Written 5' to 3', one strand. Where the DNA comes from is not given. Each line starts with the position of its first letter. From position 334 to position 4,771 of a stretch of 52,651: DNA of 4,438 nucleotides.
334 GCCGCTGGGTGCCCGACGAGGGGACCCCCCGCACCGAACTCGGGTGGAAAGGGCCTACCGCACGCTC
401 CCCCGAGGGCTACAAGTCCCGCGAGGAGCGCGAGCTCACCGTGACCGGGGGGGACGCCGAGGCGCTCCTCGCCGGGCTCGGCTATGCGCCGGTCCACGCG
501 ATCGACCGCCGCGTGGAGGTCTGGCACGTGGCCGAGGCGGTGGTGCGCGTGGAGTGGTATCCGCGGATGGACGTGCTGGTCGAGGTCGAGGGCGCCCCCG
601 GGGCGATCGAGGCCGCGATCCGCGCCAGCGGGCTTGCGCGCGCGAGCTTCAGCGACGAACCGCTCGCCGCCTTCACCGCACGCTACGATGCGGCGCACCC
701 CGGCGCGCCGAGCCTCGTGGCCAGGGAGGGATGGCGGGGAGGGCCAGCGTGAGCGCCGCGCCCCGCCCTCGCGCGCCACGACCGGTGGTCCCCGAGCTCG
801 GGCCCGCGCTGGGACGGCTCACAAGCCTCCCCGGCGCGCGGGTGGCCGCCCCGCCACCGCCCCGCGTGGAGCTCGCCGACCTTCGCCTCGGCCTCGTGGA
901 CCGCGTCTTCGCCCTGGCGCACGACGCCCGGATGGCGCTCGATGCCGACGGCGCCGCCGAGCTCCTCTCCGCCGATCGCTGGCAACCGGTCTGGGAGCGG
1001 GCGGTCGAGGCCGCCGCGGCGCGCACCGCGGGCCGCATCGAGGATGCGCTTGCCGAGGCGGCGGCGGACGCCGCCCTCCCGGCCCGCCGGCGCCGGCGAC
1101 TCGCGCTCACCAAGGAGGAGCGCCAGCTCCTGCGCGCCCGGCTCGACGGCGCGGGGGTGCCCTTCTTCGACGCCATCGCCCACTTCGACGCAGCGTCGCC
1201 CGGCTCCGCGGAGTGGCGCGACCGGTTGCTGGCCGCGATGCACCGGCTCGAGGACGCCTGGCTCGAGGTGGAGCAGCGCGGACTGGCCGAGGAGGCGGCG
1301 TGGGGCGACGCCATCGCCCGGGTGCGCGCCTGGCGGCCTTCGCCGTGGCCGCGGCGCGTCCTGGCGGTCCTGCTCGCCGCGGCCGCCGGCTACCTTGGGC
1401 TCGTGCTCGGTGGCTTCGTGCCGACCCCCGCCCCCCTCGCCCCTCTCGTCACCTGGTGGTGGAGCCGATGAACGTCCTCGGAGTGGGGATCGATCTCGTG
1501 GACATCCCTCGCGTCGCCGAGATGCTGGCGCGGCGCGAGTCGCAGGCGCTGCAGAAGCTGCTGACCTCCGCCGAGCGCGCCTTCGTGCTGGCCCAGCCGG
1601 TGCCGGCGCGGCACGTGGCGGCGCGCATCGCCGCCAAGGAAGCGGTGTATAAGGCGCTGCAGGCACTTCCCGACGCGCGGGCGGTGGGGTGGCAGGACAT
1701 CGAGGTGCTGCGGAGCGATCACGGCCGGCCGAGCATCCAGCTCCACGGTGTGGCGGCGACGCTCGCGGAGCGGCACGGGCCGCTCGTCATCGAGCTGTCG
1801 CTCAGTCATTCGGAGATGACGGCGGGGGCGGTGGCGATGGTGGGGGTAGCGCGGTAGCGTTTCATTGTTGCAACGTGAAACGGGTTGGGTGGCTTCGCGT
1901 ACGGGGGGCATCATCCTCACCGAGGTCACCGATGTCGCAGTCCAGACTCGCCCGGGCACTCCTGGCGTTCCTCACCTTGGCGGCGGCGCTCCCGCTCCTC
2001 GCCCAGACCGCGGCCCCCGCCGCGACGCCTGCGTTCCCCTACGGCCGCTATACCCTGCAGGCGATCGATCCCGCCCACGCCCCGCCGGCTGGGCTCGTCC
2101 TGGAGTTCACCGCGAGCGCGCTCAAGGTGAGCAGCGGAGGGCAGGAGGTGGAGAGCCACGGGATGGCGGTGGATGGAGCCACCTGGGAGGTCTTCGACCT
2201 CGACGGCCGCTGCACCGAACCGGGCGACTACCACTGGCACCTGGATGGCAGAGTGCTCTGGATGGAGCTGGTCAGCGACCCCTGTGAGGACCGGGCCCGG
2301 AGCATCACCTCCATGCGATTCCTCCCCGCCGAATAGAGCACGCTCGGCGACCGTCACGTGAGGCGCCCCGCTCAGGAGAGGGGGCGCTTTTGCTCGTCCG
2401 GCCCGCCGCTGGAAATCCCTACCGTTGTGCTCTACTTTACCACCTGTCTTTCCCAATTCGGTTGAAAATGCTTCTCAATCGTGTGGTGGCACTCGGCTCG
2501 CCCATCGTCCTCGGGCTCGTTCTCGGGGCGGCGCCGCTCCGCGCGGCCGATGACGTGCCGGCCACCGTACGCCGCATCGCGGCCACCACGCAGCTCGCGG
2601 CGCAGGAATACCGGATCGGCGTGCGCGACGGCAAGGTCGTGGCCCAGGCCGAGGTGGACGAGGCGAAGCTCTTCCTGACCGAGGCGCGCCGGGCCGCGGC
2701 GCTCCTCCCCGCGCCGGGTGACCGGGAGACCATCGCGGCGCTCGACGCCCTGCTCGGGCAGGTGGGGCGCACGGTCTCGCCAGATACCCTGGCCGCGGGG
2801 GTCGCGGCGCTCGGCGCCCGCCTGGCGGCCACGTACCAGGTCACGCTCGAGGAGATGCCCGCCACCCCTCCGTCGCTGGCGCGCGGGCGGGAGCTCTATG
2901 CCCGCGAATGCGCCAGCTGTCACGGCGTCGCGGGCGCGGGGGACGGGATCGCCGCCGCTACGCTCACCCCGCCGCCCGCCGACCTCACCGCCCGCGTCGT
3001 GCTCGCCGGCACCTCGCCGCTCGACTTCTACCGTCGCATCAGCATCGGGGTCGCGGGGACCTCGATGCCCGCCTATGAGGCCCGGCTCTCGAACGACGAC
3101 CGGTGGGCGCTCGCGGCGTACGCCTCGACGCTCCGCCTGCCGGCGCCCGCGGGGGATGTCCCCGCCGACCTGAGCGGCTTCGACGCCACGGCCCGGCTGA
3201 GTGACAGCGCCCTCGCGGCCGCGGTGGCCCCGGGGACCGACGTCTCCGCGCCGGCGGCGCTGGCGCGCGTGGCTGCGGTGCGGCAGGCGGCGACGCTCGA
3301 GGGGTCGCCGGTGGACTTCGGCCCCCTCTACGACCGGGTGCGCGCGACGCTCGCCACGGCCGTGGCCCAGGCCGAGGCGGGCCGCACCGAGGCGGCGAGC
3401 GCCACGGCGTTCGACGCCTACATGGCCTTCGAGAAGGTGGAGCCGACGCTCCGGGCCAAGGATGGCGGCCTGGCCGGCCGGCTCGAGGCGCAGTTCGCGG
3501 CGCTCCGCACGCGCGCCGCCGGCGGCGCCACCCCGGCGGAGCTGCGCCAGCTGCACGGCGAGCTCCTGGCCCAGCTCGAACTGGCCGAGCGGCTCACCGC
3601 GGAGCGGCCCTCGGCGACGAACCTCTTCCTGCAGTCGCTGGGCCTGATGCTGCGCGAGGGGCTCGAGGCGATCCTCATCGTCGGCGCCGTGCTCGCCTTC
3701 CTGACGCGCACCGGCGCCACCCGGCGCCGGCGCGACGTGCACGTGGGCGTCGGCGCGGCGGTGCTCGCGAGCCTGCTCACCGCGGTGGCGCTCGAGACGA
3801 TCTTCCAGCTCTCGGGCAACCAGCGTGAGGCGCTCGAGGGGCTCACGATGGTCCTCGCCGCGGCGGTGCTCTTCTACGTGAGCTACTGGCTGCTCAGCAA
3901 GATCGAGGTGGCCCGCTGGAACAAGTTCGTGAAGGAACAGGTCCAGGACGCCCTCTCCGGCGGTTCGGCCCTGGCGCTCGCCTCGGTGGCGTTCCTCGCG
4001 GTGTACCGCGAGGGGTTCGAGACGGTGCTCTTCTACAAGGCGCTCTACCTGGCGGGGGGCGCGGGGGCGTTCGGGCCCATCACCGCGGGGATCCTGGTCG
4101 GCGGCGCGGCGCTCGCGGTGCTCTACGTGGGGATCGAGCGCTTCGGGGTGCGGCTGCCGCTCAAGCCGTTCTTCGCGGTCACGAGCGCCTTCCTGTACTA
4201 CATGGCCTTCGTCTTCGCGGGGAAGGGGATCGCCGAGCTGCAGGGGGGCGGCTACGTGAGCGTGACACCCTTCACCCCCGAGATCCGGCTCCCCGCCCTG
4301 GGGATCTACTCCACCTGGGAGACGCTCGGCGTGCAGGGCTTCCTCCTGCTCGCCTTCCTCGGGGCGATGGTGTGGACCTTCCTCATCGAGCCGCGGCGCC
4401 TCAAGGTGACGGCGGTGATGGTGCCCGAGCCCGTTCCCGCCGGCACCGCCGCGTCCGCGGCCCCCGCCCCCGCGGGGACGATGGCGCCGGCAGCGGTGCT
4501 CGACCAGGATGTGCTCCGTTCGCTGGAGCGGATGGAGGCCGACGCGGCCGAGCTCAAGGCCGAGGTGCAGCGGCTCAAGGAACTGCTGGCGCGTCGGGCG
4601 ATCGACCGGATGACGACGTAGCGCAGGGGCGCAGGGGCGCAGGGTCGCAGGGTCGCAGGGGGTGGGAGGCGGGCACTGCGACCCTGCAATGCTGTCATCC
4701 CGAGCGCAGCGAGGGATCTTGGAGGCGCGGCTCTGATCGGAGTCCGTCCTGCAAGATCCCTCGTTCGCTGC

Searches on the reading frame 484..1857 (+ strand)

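Call 27: search_protein_families(library=pfam, proteins=[window:484-1857:+])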
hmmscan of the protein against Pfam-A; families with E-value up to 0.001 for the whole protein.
window:484-1857:+ (457 aa): 1 family
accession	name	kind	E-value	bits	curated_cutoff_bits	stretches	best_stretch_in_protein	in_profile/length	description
PF01648.25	ACPS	-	9.4e-14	51.8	25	1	333-431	1-99/111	4'-phosphopantetheinyl transferase superfamily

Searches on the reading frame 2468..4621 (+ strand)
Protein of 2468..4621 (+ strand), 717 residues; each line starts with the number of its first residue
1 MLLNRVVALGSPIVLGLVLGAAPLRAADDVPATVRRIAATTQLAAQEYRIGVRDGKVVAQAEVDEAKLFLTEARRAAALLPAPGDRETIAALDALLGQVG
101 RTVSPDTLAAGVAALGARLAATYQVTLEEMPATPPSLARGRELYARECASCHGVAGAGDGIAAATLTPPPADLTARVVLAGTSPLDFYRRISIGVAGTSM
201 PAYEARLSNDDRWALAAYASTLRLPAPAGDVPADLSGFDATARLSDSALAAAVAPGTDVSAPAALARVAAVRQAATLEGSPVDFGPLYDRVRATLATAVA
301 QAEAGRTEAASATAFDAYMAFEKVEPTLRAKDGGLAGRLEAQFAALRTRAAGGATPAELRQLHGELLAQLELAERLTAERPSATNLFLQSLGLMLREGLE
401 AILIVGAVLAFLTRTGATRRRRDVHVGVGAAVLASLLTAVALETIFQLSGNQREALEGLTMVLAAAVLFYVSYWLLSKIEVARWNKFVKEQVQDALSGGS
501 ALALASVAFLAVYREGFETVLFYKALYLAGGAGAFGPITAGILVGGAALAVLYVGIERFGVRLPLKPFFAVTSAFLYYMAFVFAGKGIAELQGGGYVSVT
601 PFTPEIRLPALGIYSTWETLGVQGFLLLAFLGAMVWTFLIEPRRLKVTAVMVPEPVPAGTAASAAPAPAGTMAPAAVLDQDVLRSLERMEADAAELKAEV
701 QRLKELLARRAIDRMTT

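Call 16: find_related_loci(query=window:2468-4618:+, collection=genome_contigs, flank=10000)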
Query window:2468-4618:+ (717 aa) in genome_contigs; peptide patterns used: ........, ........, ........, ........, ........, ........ (x = any residue, [..] = any of these).
599 stretches matched a pattern (row limit reached: there are more); 484 encode a relative of the query (tblastn E <= 1e-3); the best 80 are kept; 80 distinct loci.
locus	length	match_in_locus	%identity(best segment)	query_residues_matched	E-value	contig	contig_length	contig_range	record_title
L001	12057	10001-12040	77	23-700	0e+0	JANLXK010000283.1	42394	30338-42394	MAG: Gemmatimonadota bacterium isolate OTE_20_concoct_375_sub OTE_20_k141_2672266, whole genome shotgun sequence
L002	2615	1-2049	75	36-716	0e+0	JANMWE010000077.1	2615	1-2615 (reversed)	MAG: Gemmatimonadota bacterium isolate OTE_88_metabat_382 OTE_88_k141_2813144, whole genome shotgun sequence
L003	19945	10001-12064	63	28-716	0e+0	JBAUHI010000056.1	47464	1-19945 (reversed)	MAG: Gemmatimonadales bacterium isolate MFD03296_ilm_asm_bin2 k127_12680, whole genome shotgun sequence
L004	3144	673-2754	58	28-716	0e+0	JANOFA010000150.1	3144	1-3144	MAG: Gemmatimonadota bacterium isolate SOY_65_concoct_383_sub SOY_65_k141_1926726, whole genome shotgun sequence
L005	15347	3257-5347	63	19-716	0e+0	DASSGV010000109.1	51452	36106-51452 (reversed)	MAG TPA_asm: Gemmatimonadales bacterium isolate SMAG_U1042 k141_1059771, whole genome shotgun sequence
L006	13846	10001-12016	60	18-704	0e+0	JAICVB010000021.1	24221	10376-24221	MAG: Gemmatimonadales bacterium isolate HEB_FP_1_bin.13 k141_1658795_length_24221_cov_39.8506, whole genome shotgun sequ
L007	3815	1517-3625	59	14-707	0e+0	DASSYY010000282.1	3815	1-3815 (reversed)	MAG TPA_asm: Gemmatimonadales bacterium isolate SMAG_U693 k141_1356298, whole genome shotgun sequence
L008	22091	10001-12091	59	20-709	0e+0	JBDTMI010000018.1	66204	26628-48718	MAG: Gemmatimonadales bacterium isolate cluster3_bin.122 NODE_915_length_66204_cov_66.610894, whole genome shotgun seque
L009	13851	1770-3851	59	28-716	0e+0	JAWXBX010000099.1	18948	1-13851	MAG: Gemmatimonadota bacterium isolate MP7G1.59 k99_587629, whole genome shotgun sequence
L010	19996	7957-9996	59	26-710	0e+0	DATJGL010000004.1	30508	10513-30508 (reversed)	MAG TPA_asm: Gemmatimonadales bacterium isolate SMAG_U15485 k141_1848107, whole genome shotgun sequence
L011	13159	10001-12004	60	34-708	0e+0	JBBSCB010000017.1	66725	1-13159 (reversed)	MAG: Gemmatimonadales bacterium isolate La6_metabat2.229 La6_metabat2.229_K_1311540_L_66725_cov_14.4787, whole genome sh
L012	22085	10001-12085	57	1-708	0e+0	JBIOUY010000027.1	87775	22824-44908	MAG: Gemmatimonadales bacterium isolate MAG122 k127_1435479, whole genome shotgun sequence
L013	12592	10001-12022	59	32-710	0e+0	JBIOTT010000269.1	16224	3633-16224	MAG: Gemmatimonadales bacterium isolate MAG153 k127_3780197, whole genome shotgun sequence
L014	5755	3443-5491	59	24-708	0e+0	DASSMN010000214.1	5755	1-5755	MAG TPA_asm: Gemmatimonadales bacterium isolate SMAG_U1199 k141_167210, whole genome shotgun sequence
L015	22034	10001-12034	58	21-704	0e+0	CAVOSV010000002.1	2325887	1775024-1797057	MAG: uncultured Gemmatimonadales bacterium isolate MFD00392.bin.1.1 genome assembly, contig: contig_4921, whole genome s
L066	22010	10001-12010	56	26-704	0e+0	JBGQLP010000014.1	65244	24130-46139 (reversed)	MAG: Gemmatimonadota bacterium isolate OBJ2_061818_050_35 k141_3011215_length_65244_cov_14.9953, whole genome shotgun se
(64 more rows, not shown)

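Call 26: search_protein_families(library=pfam, proteins=[L066:12873-13724:-, L066:13721-14785:-, L066:14787-15353:-, L066:15335-16285:-, L066:16566-17870:-, L066:12055-12537:+, L066:9222-9866:+, L066:8006-8707:+, L066:7224-8009:+, L066:5676-7022:+])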
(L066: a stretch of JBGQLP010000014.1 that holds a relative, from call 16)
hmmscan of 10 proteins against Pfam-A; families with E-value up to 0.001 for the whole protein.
L066:12873-13724:- (283 aa): 1 family
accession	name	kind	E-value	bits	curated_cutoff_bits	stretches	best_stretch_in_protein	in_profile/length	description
PF01790.23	LGT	-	4.4e-53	180.5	24.9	1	5-258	1-239/240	Prolipoprotein diacylglyceryl transferase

L066:13721-14785:- (354 aa): 2 families
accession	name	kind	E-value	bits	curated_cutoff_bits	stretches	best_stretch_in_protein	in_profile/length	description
PF00814.31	TsaD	-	7.9e-86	288.5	24.8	1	31-317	4-263/264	tRNA N6-adenosine threonylcarbamoyltransferase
PF22521.2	HypF_C_2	-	9.9e-05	22.7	27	1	166-298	96-220/241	Carbamoyltransferase, Kae1-like Domain, second subdomain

L066:14787-15353:- (188 aa): 4 families
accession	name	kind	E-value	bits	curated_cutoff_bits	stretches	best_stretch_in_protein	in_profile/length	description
PF00578.27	AhpC-TSA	-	1.5e-21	77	26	1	43-162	1-123/124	AhpC/TSA family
PF08534.16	Redoxin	-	6.8e-19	68.6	26.6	1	43-170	2-138/148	Redoxin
PF13905.12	Thioredoxin_8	-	1.1e-10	42.2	27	1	69-158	1-92/94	Thioredoxin-like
PF00085.26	Thioredoxin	-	2.3e-06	28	23.5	1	71-113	20-61/103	Thioredoxin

L066:15335-16285:- (316 aa): 2 families
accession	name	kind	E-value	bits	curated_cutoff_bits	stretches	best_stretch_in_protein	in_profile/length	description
PF00834.25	Ribul_P_3_epim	-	2e-74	249.7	21.1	1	100-296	2-198/198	Ribulose-phosphate 3 epimerase family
PF00215.30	OMPdecase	-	4.5e-05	23.9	27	1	174-307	74-220/221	Orotidine 5'-phosphate decarboxylase / HUMPS family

L066:16566-17870:- (434 aa): 3 families
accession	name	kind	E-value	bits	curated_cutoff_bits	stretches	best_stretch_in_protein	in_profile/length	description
PF01189.24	Methyltr_RsmB-F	-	1e-43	149.8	27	1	247-431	6-199/199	16S rRNA methyltransferase RsmB/F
PF01029.23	NusB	-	5.9e-27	95.1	23.1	1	9-129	3-133/133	NusB family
PF22458.1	RsmF-B_ferredox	-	1.4e-07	32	27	1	151-216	1-68/74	Methyltr_RsmF/B-like, ferredoxin-like domain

L066:12055-12537:+ (160 aa): 1 family
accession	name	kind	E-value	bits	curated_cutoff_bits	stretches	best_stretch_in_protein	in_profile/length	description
PF03737.21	RraA-like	-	7.7e-42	143.5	24.5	1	5-152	1-151/152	Aldolase/RraA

L066:9222-9866:+ (214 aa): 1 family
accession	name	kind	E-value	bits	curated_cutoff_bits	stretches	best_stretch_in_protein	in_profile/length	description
PF01648.25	ACPS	-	8.1e-15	55.3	25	1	91-186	1-96/111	4'-phosphopantetheinyl transferase superfamily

L066:8006-8707:+ (233 aa): 4 families
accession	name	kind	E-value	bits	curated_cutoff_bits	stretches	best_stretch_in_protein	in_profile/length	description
PF00702.32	Hydrolase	-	5.8e-12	46.8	26.4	1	5-187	2-185/191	haloacid dehalogenase-like hydrolase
PF13419.12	HAD_2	-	7e-11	43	23.8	1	7-199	1-178/178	Haloacid dehalogenase-like hydrolase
PF12710.13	HAD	-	1.7e-09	38.8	27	1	7-188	1-187/189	haloacid dehalogenase-like hydrolase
PF13242.12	Hydrolase_like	-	1.7e-08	34.7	22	1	173-223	21-74/75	HAD-hyrolase-like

L066:7224-8009:+ (261 aa): 4 families
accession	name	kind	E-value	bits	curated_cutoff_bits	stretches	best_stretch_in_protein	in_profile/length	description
PF00877.26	NLPC_P60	-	1.3e-20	73.7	23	1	147-228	1-81/105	NlpC/P60 family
PF18348.7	SH3_16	-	4.2e-10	39.7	25.8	1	20-58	8-46/49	Bacterial dipeptidyl-peptidase Sh3 domain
PF08239.17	SH3_3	-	6.1e-09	36.4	27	1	11-62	3-54/54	Bacterial SH3 domain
PF06347.19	SH3_4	-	5e-05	23.4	24.1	1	33-62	27-55/56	Bacterial SH3 domain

L066:5676-7022:+ (448 aa): 10 families
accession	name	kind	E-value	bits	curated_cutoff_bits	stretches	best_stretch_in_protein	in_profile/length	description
PF00158.32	Sigma54_activat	-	3.6e-65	219.2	20.2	1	142-307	3-167/168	Sigma-54 interaction domain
PF00072.30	Response_reg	-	1e-25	90.5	30.2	1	5-111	1-109/111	Response regulator receiver domain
PF14532.12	Sigma54_activ_2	-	1.7e-20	74.1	25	1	141-311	1-137/138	Sigma-54 interaction domain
PF25601.1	AAA_lid_14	-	3.9e-16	59.1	27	1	314-391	2-77/87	AAA+ ATPase lid domain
PF02954.25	HTH_8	-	1.3e-14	54.1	22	1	403-444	1-42/42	Bacterial regulatory protein, Fis family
PF07728.20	AAA_5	-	4.7e-08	33.6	22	1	165-284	2-124/139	AAA domain (dynein-related subfamily)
PF18024.7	HTH_50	-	8.5e-07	29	27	1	404-446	8-49/50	Helix-turn-helix domain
PF00004.35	AAA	-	1.4e-05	26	21.2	1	165-283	1-110/131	ATPase family associated with various cellular activities (AAA)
PF01078.27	Mg_chelatase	-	8.2e-05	22.5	20.3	0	224-283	97-158/207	Magnesium chelatase, subunit ChlI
PF07724.20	AAA_2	-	0.00021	21.8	27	1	163-282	4-124/166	AAA domain (Cdc48 subfamily)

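Call 27: search_protein_families(library=pfam, proteins=[window:2468-4621:+])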
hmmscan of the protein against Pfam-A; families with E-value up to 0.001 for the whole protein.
window:2468-4621:+ (717 aa): 3 families
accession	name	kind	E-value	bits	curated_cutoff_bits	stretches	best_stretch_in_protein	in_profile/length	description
PF03239.20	FTR1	-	1.6e-25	90.4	25.3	1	393-592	7-210/284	Iron permease FTR1 family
PF13442.11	Cytochrome_CBB3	-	2e-11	44.5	27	1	137-218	3-67/68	Cytochrome C oxidase, cbb3-type, subunit III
PF00034.26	Cytochrom_C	-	1.3e-09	39.7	21.3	1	138-221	2-88/90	Cytochrome c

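Call 30: search_protein_families(library=ncbifam, proteins=[L066:5676-7022:+, window:2468-4621:+, L066:12055-12537:+])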
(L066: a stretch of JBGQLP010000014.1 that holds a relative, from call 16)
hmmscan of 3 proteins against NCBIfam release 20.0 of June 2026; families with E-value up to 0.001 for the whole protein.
L066:5676-7022:+ (448 aa): 112 families (the best 25 are shown)
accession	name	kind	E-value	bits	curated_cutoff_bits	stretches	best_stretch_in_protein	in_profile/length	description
NF008469.0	PRK11361.1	equivalog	1.9e-112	376.3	714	1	4-447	6-457/461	acetoacetate metabolism transcriptional regulator AtoC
TIGR01818.1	ntrC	equivalog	4.1e-103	345.6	558.6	1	5-388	1-381/463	nitrogen regulation protein NR(I)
TIGR02915.1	PEP_resp_reg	equivalog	2e-101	340.1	502.6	1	5-446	1-444/445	PEP-CTERM-box response regulator transcription factor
NF051870.1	NAssimRespRegNtrX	equivalog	1.2e-94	317.8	600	1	4-443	3-449/452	nitrogen assimilation response regulator NtrX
NF041946.1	LuxO_transreg_Vib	equivalog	3.7e-93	312.8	800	1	13-389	7-381/463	quorum-sensing sigma-54 dependent transcriptional regulator LuxO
NF007689.0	PRK10365.1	equivalog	1.1e-90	304.5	760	1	5-443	8-441/441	sigma-54-dependent response regulator transcription factor ZraR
TIGR01817.1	nifA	equivalog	1e-87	295.2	528.85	1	129-376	187-431/534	nif-specific transcriptional activator NifA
NF049963.1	RespRegFlgRCampy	domain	1.2e-84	284.6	750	1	46-446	44-429/429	fla regulon two-component system response regulator FlgR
NF011695.0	PRK15115.1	equivalog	5.8e-84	282.4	763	1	4-444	8-436/445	two-component system response regulator GlrR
NF008176.1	PRK10923.1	equivalog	1e-83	281.5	620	1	3-389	4-386/469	nitrogen regulation protein NR(I)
NF003451.0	PRK05022.1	equivalog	2.8e-83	280.4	476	1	131-446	184-510/512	nitric oxide reductase transcriptional regulator NorR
NF038308.1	RNA_repair_RtcR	equivalog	7.8e-82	275.8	650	1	81-389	120-437/530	RNA repair transcriptional activator RtcR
NF041552.1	TF_PrdR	equivalog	3.5e-81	273.3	795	1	141-444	270-576/577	sigma-54 dependent transcriptional regulator PrdR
NF050807.1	TransRegFlbDCaul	equivalog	8.3e-78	262.2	750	2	62-376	61-354/454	sigma-54-dependent transcriptional regulator FlbD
TIGR02329.1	propionate_PrpR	equivalog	8.8e-77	258.9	499.2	1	139-442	213-525/526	propionate catabolism operon regulatory protein PrpR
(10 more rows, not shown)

window:2468-4621:+ (717 aa): 8 families
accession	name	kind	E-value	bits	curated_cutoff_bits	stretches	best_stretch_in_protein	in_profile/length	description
TIGR00145.1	TIGR00145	subfamily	6.7e-38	130.9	303.8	1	393-592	10-206/282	EfeU/Ftr1 family ferrous iron transporter subunit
NF041756.1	EfeU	equivalog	1.7e-31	109.8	255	1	393-597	3-203/257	iron uptake transporter permease EfeU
TIGR00782.1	ccoP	equivalog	1.8e-09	37.4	179.95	1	122-222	187-281/285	cytochrome-c oxidase, cbb3-type subunit III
NF011054.0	PRK14486.1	equivalog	4.7e-08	32.9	447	1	135-221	213-289/294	putative bifunctional cbb3-type cytochrome c oxidase subunit II/cytochrome c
NF033864.1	cytochrome579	equivalog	1e-05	25.4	280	1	128-176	40-90/179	cytochrome 579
NF050122.1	bc1_QcrC_actin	exception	2.2e-05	23.9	200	1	108-219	110-208/253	cytochrome bc1 complex diheme cytochrome c subunit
TIGR04494.1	c550_PedF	equivalog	0.00046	20.1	122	0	140-221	54-129/133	cytochrome c-550 PedF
NF045930.1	Cytc6PetJCyano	equivalog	0.00097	19.1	135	0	125-219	16-102/110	cytochrome c6 PetJ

L066:12055-12537:+ (160 aa): 10 families
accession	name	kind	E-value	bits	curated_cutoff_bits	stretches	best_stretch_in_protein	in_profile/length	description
NF006875.0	PRK09372.1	equivalog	3.4e-64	215.4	136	1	1-157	1-157/161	ribonuclease E activity regulator RraA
TIGR01935.1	NOT-MenG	subfamily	2.2e-60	202.8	123.8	1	5-153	1-149/150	RraA family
TIGR02998.1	RraA_entero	equivalog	6.9e-48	162.8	241.25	1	1-156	1-156/161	ribonuclease E activity regulator RraA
NF009134.0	PRK12487.1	equivalog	1.9e-45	154.5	196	1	1-157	1-157/161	putative 4-hydroxy-4-methyl-2-oxoglutarate aldolase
NF004850.0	PRK06201.1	subfamily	7.3e-19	68.1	231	1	3-153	26-176/222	hypothetical protein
NF005442.0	PRK07028.1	equivalog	2e-11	43.2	593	1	30-153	261-384/430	bifunctional hexulose-6-phosphate synthase/ribonuclease regulator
NF006093.0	PRK08245.1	subfamily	3.6e-11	42.9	208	1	37-157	66-188/240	hypothetical protein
NF006731.0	PRK09262.1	equivalog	1.5e-06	27.9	179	1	41-153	65-177/229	4-carboxy-4-hydroxy-2-oxoadipate aldolase/oxaloacetate decarboxylase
TIGR02798.1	ligK_PcmE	equivalog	1.7e-05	24.5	304.5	1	30-154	47-172/222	4-carboxy-4-hydroxy-2-oxoadipate aldolase/oxaloacetate decarboxylase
NF009399.0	PRK12764.1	equivalog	0.00017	20.8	444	1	49-153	338-443/501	fumarylacetoacetate hydrolase family protein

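Call 38: search_protein_families(library=pfam, proteins=[L066:309-4697:+, L066:4580-5635:+, L066:8566-9483:+, L066:17892-18755:-, L066:18958-19581:-])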
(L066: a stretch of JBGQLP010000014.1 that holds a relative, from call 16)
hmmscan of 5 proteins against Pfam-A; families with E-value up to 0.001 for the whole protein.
L066:309-4697:+ (1462 aa): 2 families
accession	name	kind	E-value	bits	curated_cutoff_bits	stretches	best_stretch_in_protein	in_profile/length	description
PF04357.19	TamB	-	1.9e-39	136.4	22.4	1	1074-1462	8-381/381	TamB, inner membrane protein subunit of TAM complex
PF05359.17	DUF748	-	3e-07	29.3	50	1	7-155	16-164/1037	Domain of Unknown Function (DUF748)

L066:4580-5635:+ (351 aa): 2 families
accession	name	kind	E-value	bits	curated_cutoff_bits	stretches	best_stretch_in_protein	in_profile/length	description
PF00781.29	DAGK_cat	-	5.4e-24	84.6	23.6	1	43-164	1-125/125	Diacylglycerol kinase catalytic domain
PF19279.4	YegS_C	-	5.5e-23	81.9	27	1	178-336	4-157/158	YegS C-terminal NAD kinase beta sandwich-like domain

L066:8566-9483:+ (305 aa): 0 families

L066:17892-18755:- (287 aa): 1 family
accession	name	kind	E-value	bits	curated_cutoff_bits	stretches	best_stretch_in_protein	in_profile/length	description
PF05690.20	ThiG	-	4.8e-105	350.8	23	1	36-281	1-247/247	Thiazole biosynthesis protein ThiG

L066:18958-19581:- (207 aa): 1 family
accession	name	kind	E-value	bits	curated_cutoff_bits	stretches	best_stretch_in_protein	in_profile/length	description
PF02581.23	TMP-TENI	-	8.7e-37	126.7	27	1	25-186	18-180/180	Thiamine monophosphate synthase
